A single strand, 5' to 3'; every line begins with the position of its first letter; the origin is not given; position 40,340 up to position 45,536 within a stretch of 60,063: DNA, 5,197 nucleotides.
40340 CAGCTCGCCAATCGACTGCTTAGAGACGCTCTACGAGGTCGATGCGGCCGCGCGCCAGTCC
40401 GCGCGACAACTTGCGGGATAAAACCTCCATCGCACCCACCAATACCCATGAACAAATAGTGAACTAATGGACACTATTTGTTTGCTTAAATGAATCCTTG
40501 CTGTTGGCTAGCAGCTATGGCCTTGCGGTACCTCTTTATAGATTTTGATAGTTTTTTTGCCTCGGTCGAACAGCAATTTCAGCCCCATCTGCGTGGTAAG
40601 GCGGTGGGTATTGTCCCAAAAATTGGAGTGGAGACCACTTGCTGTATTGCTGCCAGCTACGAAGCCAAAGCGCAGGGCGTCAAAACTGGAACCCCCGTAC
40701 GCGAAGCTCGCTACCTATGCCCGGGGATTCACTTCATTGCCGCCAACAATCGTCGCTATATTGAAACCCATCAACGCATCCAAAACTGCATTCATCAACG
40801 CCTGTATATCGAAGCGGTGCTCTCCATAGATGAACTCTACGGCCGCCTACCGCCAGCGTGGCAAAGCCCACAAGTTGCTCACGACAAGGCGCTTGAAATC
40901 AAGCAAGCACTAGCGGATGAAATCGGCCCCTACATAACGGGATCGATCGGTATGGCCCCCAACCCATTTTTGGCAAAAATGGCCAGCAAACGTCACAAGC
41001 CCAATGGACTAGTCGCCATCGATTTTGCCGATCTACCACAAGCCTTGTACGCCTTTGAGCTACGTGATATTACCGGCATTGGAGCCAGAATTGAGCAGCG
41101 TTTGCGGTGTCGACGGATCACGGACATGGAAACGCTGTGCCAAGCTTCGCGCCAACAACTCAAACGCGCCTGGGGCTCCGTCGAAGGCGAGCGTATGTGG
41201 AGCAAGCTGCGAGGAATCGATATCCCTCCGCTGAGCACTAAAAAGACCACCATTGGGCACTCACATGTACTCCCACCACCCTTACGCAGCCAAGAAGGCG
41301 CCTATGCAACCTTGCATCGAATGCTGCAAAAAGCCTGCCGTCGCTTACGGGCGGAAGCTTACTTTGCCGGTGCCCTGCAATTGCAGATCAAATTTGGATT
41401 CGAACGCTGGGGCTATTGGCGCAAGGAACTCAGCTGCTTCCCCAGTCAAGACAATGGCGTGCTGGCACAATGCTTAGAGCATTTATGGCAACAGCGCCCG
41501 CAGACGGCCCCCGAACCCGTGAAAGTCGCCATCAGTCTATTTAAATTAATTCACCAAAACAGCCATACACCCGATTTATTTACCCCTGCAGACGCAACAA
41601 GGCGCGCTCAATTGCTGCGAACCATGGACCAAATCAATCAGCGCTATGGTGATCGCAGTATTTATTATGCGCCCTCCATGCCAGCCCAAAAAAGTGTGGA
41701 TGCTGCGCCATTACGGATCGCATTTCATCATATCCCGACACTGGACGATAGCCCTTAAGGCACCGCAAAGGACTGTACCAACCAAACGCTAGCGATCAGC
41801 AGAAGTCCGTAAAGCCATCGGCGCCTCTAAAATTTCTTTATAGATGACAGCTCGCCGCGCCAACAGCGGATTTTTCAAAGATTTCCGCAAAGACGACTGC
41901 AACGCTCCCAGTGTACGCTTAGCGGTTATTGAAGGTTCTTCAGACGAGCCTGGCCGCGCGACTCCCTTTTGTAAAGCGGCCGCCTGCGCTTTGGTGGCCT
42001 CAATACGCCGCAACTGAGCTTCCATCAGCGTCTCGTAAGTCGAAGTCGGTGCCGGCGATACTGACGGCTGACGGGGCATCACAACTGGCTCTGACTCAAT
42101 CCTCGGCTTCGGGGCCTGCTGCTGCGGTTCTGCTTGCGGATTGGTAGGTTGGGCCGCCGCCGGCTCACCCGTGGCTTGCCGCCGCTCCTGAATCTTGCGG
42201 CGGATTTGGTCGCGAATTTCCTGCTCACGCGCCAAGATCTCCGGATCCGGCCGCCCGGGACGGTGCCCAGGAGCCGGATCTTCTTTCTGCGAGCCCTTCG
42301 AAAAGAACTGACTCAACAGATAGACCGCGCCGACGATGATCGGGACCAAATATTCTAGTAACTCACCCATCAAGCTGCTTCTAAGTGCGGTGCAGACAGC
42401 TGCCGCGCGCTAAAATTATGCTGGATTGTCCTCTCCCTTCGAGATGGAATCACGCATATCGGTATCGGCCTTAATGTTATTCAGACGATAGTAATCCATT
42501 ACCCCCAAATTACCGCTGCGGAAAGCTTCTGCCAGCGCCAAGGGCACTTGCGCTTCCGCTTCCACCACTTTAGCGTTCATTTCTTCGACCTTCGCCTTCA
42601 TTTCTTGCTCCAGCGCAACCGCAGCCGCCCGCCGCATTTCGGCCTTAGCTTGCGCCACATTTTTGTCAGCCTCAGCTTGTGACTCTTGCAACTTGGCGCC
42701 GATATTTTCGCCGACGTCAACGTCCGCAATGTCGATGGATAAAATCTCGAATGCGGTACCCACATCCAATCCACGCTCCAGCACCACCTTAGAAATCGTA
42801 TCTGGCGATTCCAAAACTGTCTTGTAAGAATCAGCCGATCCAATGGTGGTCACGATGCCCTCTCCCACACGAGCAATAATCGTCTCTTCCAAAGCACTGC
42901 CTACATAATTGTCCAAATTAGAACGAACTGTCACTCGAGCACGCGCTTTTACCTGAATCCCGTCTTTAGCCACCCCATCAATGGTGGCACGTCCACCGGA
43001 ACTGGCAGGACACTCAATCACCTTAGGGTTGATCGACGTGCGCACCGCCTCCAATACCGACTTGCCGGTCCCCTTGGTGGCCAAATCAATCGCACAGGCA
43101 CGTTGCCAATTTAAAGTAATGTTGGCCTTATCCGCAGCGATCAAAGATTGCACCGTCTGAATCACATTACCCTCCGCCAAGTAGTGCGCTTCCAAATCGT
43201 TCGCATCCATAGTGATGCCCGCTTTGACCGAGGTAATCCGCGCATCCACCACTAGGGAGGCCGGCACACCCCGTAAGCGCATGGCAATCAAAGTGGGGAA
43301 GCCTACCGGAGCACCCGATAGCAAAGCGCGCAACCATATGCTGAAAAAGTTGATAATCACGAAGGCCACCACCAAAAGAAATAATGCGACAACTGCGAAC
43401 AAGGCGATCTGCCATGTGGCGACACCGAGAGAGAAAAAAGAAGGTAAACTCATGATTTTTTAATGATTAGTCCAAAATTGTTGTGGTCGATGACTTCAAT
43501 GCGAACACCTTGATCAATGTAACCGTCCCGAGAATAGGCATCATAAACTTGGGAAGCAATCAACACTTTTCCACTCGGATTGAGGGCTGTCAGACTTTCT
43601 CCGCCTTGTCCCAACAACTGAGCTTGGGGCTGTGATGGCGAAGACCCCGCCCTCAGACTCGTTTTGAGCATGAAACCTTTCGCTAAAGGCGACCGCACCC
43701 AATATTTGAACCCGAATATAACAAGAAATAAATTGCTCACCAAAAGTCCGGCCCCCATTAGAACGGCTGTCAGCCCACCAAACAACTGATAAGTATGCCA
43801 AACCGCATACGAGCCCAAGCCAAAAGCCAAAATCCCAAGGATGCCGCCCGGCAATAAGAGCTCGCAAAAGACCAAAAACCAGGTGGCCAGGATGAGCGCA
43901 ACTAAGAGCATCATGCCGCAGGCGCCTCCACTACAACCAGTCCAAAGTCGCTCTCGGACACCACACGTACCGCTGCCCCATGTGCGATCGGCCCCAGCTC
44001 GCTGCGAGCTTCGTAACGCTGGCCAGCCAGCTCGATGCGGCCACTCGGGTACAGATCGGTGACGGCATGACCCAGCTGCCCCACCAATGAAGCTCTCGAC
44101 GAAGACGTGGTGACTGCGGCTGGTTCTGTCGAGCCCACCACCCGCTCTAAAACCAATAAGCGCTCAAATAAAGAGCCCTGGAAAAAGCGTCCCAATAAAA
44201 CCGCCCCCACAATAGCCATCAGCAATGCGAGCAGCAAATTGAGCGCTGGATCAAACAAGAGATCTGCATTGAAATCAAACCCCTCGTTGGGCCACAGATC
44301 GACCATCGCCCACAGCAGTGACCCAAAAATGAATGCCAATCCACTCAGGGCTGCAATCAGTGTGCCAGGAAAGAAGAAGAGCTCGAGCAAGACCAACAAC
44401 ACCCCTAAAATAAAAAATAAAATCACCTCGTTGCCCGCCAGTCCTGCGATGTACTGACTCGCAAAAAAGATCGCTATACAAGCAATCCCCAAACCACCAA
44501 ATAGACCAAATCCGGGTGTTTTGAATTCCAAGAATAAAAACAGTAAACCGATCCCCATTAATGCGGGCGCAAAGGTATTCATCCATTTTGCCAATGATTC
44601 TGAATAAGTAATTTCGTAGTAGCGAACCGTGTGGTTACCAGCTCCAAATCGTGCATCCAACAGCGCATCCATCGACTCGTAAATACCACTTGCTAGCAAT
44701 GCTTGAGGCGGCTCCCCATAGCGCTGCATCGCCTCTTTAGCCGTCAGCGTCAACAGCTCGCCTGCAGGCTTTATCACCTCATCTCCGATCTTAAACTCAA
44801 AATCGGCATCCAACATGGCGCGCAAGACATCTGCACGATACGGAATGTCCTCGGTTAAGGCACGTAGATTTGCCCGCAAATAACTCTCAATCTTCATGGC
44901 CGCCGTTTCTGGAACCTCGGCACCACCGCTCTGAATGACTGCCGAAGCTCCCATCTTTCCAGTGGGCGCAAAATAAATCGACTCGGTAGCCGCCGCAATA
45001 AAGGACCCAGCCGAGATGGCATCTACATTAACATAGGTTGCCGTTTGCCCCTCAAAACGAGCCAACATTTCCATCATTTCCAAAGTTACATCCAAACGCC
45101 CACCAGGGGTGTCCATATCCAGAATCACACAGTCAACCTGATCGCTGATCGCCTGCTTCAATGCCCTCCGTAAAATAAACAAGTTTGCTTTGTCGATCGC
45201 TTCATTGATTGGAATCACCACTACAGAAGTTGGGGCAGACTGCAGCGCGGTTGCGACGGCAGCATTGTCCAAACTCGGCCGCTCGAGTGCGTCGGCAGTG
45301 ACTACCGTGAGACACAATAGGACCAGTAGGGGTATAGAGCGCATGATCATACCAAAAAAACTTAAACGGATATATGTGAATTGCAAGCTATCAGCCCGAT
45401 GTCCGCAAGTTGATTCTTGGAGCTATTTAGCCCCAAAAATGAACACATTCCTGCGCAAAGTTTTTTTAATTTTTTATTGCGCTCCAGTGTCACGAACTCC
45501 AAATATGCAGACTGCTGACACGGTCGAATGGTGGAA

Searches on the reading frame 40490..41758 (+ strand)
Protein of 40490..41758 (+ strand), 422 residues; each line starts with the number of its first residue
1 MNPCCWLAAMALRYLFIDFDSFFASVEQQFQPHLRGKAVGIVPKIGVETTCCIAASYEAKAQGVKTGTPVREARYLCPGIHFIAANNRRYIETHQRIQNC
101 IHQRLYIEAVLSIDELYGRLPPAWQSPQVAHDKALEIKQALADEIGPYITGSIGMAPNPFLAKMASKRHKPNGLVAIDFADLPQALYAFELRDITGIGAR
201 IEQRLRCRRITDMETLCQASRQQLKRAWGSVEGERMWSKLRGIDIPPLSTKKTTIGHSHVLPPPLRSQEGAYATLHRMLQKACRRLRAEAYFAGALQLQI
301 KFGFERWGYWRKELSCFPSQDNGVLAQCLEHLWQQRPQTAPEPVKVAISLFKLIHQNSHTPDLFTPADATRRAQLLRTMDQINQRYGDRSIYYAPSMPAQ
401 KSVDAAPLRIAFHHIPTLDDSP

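Call 71: search_protein_families(library=pfam, proteins=[window:40490-41758:+], max_evalue=0.00001)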
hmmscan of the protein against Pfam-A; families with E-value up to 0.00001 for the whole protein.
window:40490-41758:+ (422 aa): 2 families
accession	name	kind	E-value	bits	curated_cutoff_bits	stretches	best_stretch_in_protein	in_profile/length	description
PF00817.25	IMS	-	2.4e-32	112.4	23.2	1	17-167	1-148/148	impB/mucB/samB family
PF11799.13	IMS_C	-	1e-09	39.2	20.7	1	254-358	3-104/109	impB/mucB/samB family C-terminal domain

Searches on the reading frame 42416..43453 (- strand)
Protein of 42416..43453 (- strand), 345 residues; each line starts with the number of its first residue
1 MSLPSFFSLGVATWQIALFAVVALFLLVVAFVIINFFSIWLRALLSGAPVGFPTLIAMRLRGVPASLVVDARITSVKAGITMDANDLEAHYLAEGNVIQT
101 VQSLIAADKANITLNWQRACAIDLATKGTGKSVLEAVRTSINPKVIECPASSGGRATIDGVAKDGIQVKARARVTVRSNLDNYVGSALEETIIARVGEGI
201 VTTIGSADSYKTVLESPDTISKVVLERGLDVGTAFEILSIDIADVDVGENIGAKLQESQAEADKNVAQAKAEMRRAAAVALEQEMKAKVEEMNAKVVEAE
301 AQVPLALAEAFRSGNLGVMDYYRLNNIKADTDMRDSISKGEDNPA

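Call 72: search_protein_families(library=pfam, proteins=[window:42416-43453:-], max_evalue=0.00001)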
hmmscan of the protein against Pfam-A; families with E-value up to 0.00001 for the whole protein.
window:42416-43453:- (345 aa): 1 family
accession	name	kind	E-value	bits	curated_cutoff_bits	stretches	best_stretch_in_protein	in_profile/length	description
PF12127.13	FloA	-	1.3e-147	491.4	34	1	21-339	3-312/314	Flotillin-like protein FloA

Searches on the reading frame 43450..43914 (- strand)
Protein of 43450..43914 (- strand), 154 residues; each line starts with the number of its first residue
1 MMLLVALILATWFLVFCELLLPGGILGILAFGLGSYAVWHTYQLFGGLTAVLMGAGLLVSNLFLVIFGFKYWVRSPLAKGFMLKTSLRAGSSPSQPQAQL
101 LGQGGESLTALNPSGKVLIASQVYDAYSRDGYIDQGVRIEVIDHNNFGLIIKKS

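Call 72: search_protein_families(library=pfam, proteins=[window:43450-43914:-], max_evalue=0.00001)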
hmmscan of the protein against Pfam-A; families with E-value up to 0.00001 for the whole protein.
window:43450-43914:- (154 aa): 1 family
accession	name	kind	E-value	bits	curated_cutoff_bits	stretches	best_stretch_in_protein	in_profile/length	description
PF01957.25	NfeD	-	5.6e-08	33.3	29.1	1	98-153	2-57/57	NfeD-like C-terminal, partner-binding domain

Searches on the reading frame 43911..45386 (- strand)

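Call 72: search_protein_families(library=pfam, proteins=[window:43911-45386:-], max_evalue=0.00001)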
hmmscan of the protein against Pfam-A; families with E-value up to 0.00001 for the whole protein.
window:43911-45386:- (491 aa): 3 families
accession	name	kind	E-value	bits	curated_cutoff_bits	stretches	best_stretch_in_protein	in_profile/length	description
PF25145.1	NfeD1b_N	-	2.5e-35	122.3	40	1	55-221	2-161/189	NfeD1b, N-terminal domain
PF24961.1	NfeD_membrane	-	1.3e-18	67.6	26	1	272-398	2-117/119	NfeD integral membrane domain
PF01957.25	NfeD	-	4.1e-09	37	29.1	1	432-485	2-55/57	NfeD-like C-terminal, partner-binding domain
